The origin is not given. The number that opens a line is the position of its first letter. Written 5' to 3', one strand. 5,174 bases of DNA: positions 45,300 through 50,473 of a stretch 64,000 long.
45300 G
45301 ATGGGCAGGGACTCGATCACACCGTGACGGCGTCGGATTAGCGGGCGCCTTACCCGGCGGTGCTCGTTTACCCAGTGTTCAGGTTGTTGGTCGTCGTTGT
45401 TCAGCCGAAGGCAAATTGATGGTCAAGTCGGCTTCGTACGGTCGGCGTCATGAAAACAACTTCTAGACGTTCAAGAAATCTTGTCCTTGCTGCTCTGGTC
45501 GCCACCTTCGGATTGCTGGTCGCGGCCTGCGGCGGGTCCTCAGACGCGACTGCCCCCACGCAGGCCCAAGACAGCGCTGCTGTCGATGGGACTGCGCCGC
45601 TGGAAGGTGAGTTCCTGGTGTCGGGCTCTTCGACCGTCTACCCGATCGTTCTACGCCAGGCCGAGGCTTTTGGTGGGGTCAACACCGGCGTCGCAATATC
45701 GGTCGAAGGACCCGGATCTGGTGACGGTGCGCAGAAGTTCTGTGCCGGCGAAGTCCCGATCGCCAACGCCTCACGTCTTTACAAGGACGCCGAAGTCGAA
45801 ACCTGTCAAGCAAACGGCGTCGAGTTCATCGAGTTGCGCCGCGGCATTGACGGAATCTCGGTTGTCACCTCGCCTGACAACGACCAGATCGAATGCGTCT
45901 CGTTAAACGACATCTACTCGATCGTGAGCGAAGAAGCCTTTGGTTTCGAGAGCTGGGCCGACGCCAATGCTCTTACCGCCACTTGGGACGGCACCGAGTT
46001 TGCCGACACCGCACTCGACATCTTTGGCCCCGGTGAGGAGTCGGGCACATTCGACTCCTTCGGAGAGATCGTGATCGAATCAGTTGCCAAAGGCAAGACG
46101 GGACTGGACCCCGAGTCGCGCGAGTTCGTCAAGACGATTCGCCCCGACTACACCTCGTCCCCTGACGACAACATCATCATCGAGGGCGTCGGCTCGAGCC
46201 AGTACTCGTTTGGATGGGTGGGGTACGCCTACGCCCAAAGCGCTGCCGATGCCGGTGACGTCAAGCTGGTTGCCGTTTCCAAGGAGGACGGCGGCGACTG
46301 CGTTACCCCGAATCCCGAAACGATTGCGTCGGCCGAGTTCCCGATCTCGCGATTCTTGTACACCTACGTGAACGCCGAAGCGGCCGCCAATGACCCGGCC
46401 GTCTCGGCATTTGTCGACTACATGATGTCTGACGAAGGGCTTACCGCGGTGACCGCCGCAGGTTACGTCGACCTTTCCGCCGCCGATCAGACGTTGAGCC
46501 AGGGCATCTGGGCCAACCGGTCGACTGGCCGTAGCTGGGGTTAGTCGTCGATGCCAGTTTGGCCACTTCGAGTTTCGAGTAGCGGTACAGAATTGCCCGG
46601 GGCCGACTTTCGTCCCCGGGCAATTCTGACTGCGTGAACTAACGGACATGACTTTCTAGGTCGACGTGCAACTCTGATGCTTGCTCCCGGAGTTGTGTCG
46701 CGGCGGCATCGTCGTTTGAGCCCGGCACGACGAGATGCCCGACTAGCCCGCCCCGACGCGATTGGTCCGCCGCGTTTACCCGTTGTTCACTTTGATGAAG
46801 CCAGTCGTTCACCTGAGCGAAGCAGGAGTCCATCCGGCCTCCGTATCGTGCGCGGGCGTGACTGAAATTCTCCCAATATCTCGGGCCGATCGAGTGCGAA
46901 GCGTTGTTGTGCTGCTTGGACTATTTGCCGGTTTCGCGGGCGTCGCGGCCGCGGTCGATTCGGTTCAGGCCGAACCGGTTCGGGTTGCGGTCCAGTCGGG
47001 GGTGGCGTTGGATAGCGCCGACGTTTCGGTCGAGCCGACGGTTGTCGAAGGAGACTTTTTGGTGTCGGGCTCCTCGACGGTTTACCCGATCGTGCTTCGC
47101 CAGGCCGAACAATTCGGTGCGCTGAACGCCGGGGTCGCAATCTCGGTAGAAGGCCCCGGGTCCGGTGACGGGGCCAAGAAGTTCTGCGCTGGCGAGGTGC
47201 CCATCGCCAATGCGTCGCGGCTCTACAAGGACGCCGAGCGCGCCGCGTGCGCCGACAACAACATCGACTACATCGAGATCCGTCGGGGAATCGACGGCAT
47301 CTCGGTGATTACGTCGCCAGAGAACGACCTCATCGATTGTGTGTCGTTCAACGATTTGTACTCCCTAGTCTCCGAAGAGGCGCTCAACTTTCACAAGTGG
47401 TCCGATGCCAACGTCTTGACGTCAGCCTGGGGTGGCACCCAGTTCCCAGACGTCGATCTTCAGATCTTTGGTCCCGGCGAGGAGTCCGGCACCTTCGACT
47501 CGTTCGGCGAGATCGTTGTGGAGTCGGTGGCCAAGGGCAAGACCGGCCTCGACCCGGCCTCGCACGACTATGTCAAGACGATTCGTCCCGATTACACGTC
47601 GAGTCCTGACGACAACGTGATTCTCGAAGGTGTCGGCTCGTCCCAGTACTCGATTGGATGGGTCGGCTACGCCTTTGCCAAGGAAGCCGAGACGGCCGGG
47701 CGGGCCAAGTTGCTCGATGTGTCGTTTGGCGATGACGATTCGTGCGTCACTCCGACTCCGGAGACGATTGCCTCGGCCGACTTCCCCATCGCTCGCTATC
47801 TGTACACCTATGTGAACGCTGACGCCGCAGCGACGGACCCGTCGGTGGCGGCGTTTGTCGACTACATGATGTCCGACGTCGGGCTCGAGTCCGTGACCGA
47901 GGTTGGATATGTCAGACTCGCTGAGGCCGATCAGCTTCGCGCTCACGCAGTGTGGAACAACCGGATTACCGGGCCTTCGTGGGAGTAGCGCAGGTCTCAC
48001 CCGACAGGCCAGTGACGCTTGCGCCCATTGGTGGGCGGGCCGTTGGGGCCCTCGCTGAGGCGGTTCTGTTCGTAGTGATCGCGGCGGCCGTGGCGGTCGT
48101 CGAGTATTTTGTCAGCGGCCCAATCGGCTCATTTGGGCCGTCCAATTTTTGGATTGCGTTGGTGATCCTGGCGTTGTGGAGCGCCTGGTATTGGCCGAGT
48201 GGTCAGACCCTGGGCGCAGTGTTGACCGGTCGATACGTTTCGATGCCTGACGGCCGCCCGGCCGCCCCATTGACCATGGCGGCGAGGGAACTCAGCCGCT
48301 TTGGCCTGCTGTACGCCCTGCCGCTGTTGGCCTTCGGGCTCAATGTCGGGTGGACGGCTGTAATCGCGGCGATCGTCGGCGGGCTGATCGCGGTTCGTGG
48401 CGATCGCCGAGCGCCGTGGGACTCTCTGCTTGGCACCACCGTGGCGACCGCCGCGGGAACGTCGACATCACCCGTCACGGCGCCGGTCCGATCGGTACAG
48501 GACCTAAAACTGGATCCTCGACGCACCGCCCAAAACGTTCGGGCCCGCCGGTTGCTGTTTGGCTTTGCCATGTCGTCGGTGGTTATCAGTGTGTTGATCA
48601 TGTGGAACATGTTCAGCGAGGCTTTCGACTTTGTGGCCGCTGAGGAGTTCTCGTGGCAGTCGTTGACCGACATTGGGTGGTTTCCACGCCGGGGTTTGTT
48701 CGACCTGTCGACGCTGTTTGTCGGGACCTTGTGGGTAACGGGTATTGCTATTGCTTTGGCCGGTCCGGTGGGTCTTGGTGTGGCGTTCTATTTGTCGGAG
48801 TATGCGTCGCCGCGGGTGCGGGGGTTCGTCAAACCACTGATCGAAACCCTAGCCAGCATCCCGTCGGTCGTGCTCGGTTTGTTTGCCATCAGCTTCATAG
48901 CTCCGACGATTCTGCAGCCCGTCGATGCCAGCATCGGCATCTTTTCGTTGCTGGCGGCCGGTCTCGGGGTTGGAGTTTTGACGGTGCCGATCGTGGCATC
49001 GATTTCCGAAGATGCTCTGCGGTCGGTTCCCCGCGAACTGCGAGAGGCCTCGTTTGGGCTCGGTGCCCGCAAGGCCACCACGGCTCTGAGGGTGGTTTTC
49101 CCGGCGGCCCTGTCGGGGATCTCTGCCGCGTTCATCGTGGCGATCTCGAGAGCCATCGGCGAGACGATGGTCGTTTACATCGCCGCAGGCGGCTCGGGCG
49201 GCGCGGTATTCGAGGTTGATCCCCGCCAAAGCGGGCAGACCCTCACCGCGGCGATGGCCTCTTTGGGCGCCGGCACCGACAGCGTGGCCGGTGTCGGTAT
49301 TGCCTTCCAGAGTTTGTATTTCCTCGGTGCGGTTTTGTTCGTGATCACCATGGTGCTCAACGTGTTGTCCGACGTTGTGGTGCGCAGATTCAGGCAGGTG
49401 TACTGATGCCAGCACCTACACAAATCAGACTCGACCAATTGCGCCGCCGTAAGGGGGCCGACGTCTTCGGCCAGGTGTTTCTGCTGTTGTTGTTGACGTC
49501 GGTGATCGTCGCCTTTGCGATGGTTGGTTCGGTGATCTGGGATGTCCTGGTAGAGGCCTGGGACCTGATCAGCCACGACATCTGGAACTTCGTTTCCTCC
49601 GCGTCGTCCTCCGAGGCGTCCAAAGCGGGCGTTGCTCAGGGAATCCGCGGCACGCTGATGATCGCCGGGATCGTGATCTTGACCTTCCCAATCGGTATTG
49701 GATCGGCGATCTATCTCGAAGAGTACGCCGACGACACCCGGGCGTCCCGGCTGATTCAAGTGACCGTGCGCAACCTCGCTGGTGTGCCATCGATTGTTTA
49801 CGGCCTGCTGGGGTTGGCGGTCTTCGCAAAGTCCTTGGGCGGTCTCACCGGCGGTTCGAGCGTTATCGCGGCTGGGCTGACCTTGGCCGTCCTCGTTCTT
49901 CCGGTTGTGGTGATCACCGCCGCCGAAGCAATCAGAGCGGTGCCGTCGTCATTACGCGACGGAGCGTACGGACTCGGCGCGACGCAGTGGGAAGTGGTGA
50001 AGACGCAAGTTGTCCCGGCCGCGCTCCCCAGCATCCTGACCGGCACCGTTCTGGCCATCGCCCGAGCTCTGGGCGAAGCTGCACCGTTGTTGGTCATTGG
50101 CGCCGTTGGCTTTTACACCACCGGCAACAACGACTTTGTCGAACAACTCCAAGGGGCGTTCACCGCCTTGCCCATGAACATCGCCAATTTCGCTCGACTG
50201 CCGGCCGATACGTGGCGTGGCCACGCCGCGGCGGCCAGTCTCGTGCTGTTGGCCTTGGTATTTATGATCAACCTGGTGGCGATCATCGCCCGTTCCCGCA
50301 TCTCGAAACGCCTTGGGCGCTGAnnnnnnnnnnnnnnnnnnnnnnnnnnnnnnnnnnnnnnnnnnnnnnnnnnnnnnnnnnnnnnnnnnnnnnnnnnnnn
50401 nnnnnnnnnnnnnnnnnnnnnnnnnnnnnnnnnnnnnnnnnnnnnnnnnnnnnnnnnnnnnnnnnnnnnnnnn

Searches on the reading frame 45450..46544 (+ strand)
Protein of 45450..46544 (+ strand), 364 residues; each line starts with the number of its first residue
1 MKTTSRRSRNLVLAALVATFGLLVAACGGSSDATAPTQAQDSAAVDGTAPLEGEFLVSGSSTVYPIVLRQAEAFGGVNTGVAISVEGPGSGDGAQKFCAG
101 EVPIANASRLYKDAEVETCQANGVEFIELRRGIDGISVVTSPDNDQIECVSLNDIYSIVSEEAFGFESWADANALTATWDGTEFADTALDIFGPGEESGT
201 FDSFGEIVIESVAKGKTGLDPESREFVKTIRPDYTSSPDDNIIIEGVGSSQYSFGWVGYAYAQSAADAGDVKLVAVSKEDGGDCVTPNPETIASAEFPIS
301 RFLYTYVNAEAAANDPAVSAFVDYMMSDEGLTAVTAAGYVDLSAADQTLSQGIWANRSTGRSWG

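Call 3: search_protein_families(library=pfam, proteins=[window:45450-46544:+], max_evalue=0.01)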
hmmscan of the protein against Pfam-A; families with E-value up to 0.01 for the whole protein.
window:45450-46544:+ (364 aa): 2 families
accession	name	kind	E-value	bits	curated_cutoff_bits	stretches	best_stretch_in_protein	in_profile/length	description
PF12849.12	PBP_like_2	-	2.4e-33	116.5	27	1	45-329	2-267/267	PBP superfamily domain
PF13531.11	SBP_bac_11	-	5.1e-05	23.6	25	1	261-339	151-226/227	Bacterial extracellular solute-binding protein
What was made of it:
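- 45450..46544 (+): pstS1, phosphate-binding protein. Pfam PBP_like_2, E 2.4e-33 (call 3).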

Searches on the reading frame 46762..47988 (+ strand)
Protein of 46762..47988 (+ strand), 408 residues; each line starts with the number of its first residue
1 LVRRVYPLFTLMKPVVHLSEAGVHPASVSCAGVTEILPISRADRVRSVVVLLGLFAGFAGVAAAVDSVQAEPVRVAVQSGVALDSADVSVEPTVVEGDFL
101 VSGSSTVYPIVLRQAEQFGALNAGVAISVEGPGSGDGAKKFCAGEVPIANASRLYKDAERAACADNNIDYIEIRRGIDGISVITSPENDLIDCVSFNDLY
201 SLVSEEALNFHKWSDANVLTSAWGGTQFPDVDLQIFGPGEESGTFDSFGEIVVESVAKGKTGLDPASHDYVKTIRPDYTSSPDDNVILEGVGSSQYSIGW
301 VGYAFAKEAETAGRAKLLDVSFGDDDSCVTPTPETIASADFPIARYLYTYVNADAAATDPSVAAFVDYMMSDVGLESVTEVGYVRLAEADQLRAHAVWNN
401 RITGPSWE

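Call 3: search_protein_families(library=pfam, proteins=[window:46762-47988:+], max_evalue=0.01)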
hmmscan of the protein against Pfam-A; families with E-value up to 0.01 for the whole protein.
window:46762-47988:+ (408 aa): 1 family
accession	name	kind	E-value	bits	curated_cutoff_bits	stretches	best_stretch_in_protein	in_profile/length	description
PF12849.12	PBP_like_2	-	2.2e-31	110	27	1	97-372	10-266/267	PBP superfamily domain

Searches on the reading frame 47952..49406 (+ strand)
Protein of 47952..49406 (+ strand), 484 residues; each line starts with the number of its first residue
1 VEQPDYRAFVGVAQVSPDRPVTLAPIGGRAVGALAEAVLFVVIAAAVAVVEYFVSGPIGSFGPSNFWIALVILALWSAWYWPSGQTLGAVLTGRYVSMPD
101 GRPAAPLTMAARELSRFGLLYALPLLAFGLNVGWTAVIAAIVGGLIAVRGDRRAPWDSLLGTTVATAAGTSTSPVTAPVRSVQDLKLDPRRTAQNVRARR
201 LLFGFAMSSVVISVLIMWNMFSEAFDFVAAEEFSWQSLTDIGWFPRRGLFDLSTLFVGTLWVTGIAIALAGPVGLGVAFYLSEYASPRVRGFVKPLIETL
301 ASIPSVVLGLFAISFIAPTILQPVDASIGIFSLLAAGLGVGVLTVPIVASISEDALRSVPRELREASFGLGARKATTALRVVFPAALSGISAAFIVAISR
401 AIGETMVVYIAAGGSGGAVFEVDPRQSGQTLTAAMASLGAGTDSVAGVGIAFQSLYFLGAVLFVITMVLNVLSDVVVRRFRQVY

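Call 3: search_protein_families(library=pfam, proteins=[window:47952-49406:+], max_evalue=0.01)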
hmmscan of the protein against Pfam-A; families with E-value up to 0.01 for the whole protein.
window:47952-49406:+ (484 aa): 2 families
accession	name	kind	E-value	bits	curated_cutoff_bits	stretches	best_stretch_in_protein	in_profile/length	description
PF00528.27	BPD_transp_1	-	6e-18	65.7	26.4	1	274-481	5-183/184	Binding-protein-dependent transport system inner membrane component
PF06271.18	RDD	-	9.5e-05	23.2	24.1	1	24-159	2-135/137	RDD family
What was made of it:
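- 47979..49406 (+): pstC with an N-terminal membrane extension of about 170 aa (RDD-like). RDD scores 23.2 bits, just under its 24.1 cut-off (call 3).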

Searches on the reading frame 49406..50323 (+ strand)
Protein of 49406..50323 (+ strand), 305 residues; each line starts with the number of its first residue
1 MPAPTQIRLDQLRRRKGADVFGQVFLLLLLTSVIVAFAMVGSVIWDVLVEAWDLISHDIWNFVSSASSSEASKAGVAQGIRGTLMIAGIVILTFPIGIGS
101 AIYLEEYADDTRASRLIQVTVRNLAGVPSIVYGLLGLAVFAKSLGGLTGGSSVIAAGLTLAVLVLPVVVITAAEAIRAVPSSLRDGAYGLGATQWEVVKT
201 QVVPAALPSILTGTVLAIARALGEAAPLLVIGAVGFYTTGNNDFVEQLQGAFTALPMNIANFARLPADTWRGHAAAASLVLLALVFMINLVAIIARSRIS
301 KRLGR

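Call 3: search_protein_families(library=pfam, proteins=[window:49406-50323:+], max_evalue=0.01)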
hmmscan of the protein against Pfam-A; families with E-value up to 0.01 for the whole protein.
window:49406-50323:+ (305 aa): 1 family
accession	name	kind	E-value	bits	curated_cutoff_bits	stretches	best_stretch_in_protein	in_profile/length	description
PF00528.27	BPD_transp_1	-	8.9e-15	55.3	26.4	1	97-303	5-182/184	Binding-protein-dependent transport system inner membrane component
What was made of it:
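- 49406..50323 (+): pstA permease. Pfam BPD_transp_1 (call 3).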
